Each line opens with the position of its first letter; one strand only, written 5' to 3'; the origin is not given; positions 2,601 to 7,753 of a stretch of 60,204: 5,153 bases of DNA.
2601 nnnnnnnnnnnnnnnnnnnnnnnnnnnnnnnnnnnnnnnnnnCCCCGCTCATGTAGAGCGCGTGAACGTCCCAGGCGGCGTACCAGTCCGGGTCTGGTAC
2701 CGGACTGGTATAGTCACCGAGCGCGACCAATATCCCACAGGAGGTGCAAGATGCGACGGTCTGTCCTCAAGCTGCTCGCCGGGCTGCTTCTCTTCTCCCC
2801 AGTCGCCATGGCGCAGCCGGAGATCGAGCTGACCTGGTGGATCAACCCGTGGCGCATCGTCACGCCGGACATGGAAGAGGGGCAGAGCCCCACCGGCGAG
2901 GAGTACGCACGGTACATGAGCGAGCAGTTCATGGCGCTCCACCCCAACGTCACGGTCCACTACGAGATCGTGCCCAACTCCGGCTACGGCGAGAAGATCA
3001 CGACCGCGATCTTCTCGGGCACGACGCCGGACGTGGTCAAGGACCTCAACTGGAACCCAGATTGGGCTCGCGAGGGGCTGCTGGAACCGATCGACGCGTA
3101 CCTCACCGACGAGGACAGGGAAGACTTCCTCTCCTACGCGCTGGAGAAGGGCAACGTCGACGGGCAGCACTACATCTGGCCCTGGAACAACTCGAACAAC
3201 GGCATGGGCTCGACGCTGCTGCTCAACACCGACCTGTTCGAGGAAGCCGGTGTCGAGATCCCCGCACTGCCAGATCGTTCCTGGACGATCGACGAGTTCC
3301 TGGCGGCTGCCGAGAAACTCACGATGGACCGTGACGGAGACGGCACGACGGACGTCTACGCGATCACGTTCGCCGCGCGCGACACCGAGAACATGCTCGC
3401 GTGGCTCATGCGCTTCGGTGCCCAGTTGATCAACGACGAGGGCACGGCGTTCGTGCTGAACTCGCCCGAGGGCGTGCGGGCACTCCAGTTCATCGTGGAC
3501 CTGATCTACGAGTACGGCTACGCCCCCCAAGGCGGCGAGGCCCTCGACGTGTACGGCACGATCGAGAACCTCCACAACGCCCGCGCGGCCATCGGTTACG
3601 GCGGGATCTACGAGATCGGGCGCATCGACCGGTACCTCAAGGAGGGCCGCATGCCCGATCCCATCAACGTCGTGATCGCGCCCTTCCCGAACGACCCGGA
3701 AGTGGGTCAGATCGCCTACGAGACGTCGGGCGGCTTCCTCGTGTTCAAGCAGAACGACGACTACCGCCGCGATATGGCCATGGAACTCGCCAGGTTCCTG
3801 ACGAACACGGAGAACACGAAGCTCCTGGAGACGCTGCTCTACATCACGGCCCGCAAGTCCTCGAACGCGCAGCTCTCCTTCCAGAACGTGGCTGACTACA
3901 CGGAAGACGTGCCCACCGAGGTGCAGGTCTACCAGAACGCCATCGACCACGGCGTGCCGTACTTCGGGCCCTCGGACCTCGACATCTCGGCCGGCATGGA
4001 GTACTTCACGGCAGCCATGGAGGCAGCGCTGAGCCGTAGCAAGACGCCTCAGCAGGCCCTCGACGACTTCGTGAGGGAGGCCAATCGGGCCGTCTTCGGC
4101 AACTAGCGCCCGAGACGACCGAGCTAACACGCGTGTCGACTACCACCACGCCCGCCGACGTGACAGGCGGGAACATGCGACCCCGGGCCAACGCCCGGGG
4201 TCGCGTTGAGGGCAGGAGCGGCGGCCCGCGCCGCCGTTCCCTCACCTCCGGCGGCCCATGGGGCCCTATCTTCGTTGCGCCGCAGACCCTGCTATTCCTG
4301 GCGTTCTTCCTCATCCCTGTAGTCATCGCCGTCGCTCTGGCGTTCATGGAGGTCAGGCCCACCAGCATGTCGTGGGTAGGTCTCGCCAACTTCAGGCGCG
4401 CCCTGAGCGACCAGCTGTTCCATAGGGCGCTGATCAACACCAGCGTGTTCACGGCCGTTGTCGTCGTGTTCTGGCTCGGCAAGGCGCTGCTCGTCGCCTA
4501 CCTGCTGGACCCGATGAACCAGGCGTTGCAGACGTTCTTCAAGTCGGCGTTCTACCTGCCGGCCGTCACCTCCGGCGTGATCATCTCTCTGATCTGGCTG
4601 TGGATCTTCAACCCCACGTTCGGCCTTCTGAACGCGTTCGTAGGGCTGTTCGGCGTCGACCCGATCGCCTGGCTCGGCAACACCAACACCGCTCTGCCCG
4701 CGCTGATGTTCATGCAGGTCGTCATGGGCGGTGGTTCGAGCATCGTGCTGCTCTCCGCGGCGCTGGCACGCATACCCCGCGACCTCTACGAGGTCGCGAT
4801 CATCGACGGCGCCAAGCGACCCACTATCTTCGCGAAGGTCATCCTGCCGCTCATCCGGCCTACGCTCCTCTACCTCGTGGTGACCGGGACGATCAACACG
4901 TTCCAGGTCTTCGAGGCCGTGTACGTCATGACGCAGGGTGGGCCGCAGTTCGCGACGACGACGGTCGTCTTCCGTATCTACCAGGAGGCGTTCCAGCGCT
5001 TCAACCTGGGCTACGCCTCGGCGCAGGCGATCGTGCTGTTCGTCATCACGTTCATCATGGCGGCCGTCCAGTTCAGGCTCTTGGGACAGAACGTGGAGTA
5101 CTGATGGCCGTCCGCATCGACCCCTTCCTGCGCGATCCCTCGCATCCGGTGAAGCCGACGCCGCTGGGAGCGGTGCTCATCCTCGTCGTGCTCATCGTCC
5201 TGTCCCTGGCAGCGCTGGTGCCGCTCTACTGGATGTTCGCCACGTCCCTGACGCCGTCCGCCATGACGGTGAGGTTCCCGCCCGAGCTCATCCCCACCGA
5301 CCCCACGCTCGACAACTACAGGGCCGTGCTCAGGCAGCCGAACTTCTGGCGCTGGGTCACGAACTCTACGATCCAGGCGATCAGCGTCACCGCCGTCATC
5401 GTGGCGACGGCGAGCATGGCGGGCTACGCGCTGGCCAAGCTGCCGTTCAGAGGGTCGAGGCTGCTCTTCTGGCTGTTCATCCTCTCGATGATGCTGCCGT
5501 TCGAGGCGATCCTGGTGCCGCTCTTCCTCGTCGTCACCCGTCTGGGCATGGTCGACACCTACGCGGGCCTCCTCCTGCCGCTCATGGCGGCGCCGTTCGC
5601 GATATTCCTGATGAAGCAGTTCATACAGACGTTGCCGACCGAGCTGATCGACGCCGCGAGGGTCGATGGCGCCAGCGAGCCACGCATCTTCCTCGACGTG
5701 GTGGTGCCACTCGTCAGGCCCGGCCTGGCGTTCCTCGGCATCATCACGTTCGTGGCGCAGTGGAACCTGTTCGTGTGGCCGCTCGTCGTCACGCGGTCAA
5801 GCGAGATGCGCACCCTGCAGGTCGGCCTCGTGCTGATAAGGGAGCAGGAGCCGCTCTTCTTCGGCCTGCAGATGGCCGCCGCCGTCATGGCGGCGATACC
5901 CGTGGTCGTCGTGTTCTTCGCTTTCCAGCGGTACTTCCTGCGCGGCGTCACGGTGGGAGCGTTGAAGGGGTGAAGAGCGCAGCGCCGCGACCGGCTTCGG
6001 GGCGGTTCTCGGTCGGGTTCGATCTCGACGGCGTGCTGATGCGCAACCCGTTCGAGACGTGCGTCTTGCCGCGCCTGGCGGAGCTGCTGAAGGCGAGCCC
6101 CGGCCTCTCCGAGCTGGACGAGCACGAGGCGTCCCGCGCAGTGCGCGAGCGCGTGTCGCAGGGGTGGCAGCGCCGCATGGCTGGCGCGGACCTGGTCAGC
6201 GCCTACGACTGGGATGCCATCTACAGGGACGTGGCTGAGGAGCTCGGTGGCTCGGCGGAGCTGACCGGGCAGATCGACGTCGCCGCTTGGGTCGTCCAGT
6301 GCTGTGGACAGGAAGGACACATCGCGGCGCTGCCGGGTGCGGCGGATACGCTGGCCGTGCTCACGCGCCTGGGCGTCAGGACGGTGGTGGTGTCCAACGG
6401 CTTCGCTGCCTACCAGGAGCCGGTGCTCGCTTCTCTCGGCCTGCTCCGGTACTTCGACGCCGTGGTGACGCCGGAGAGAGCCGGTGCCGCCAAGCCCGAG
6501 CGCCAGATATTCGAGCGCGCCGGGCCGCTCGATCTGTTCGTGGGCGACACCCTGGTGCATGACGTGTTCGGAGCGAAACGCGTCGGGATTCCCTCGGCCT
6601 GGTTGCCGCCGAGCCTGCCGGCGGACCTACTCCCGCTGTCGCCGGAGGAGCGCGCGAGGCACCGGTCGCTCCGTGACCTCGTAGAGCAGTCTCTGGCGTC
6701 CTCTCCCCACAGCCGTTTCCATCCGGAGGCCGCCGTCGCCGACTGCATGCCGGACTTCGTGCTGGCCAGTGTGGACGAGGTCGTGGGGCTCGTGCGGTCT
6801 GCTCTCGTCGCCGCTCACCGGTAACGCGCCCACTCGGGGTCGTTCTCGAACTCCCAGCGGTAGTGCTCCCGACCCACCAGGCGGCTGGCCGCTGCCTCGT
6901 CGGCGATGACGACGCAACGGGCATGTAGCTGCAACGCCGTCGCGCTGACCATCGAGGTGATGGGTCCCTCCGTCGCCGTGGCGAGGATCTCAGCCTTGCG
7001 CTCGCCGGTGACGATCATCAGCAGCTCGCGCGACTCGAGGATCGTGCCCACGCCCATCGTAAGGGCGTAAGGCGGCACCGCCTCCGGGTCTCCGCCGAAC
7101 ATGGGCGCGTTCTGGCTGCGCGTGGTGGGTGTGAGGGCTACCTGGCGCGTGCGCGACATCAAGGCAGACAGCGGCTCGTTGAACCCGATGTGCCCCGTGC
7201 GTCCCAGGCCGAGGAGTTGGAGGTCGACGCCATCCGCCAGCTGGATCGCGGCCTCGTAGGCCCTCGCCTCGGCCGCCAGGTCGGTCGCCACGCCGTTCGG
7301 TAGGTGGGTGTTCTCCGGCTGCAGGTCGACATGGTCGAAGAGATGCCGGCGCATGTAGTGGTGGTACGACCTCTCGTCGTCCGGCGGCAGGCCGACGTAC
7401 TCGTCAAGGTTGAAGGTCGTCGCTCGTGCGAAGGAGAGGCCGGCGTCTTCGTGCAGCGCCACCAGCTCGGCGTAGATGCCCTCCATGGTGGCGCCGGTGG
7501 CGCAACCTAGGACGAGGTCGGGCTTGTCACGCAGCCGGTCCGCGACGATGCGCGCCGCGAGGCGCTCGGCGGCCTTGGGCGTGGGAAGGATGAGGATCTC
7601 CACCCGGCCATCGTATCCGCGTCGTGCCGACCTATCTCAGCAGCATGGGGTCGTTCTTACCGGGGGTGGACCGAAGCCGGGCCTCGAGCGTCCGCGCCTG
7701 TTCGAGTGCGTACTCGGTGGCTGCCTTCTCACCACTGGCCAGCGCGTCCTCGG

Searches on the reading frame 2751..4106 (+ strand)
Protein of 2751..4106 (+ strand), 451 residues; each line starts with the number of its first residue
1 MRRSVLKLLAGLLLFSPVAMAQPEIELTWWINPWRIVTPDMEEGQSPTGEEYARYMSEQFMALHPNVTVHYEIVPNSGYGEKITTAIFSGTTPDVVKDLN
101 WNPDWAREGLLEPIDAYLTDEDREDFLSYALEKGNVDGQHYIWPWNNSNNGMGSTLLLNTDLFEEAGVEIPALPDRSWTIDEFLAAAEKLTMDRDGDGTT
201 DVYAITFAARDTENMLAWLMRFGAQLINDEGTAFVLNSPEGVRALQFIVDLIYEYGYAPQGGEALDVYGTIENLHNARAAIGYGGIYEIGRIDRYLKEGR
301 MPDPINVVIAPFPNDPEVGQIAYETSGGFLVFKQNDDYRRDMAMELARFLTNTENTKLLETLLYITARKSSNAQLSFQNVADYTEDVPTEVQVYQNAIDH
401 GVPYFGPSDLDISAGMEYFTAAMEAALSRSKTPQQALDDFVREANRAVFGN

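Call 27: search_protein_families(library=pfam, proteins=[window:2751-4106:+], max_evalue=0.00001)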
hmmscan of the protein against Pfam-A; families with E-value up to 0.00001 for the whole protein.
window:2751-4106:+ (451 aa): 2 families
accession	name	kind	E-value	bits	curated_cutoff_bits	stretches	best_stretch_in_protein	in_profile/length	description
PF01547.30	SBP_bac_1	-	2.5e-28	100.4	26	1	51-356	9-306/307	Bacterial extracellular solute-binding protein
PF13416.11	SBP_bac_8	-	8.7e-26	91.8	27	1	57-376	3-270/279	Bacterial extracellular solute-binding protein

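Call 79: find_encoding_contigs(protein=window:2751-4106:+, flank=10000, max_places=4)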
Protein window:2751-4106:+ (451 aa): 3 contigs read that carry it; 3 places shown.
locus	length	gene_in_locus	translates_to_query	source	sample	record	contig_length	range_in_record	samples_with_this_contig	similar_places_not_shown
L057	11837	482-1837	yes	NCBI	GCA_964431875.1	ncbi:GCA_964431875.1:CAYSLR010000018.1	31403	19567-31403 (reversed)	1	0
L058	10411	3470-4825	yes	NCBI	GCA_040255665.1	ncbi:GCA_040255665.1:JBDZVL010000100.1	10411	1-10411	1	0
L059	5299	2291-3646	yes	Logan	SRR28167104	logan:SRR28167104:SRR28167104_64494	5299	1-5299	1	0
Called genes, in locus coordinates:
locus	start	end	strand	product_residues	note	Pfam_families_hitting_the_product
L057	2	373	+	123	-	?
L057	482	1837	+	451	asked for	PF01547:SBP_bac_1, PF13416:SBP_bac_8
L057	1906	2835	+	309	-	PF00528:BPD_transp_1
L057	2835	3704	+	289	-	PF00528:BPD_transp_1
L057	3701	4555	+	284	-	PF00702:Hydrolase, PF12710:HAD (weak), PF13419:HAD_2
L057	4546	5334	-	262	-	PF01182:Glucosamine_iso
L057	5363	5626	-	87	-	-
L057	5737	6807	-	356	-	PF00005:ABC_tran, PF08402:TOBE_2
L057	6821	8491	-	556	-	PF00528:BPD_transp_1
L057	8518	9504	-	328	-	PF01547:SBP_bac_1, PF13531:SBP_bac_11, PF13416:SBP_bac_8, PF13343:SBP_bac_6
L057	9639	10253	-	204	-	PF12917:YfbR-like, PF13023:HD_3, PF01966:HD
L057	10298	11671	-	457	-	PF07690:MFS_1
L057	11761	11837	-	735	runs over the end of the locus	PF05496:RuvB_N, PF00158:Sigma54_activat (faint), PF00004:AAA, PF07728:AAA_5 (weak), PF08242:Methyltransf_12 (faint), PF13173:AAA_14 (weak), PF16193:AAA_assoc_2, PF12002:MgsA_C, +1 more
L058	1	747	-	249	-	?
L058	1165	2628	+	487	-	PF18998:Flg_new_2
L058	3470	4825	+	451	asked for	PF01547:SBP_bac_1, PF13416:SBP_bac_8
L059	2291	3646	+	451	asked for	PF01547:SBP_bac_1, PF13416:SBP_bac_8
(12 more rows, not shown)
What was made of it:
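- Tried and rejected: Extending the window leftwards (call 79).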

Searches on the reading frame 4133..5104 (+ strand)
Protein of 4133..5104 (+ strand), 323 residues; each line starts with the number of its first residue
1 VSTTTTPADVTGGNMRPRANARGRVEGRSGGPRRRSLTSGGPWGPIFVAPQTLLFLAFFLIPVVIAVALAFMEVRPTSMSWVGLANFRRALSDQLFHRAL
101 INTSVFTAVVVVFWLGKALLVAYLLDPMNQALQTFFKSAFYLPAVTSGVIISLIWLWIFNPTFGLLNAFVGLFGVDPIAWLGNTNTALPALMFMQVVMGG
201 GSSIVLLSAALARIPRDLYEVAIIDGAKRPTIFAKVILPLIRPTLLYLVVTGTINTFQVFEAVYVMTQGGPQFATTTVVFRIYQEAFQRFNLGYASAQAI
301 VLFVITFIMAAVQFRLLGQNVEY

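Call 27: search_protein_families(library=pfam, proteins=[window:4133-5104:+], max_evalue=0.00001)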
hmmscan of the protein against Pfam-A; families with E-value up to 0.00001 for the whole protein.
window:4133-5104:+ (323 aa): 1 family
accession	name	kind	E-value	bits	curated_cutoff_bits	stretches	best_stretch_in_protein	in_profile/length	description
PF00528.27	BPD_transp_1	-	2.3e-10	41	26.4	1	140-313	10-175/184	Binding-protein-dependent transport system inner membrane component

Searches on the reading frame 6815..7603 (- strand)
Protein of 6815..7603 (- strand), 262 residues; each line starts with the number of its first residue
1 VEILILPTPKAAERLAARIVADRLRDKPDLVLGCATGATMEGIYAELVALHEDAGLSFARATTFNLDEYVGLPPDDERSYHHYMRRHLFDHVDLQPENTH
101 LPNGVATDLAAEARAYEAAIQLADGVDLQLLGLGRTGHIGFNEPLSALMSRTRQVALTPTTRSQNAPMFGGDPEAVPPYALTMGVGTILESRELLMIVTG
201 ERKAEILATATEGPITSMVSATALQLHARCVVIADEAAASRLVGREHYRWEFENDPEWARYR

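Call 27: search_protein_families(library=pfam, proteins=[window:6815-7603:-], max_evalue=0.00001)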
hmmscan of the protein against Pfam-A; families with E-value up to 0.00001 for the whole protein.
window:6815-7603:- (262 aa): 1 family
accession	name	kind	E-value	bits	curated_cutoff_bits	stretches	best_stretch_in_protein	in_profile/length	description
PF01182.26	Glucosamine_iso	-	5.4e-20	72.6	27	1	11-214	10-206/225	Glucosamine-6-phosphate isomerases/6-phosphogluconolactonase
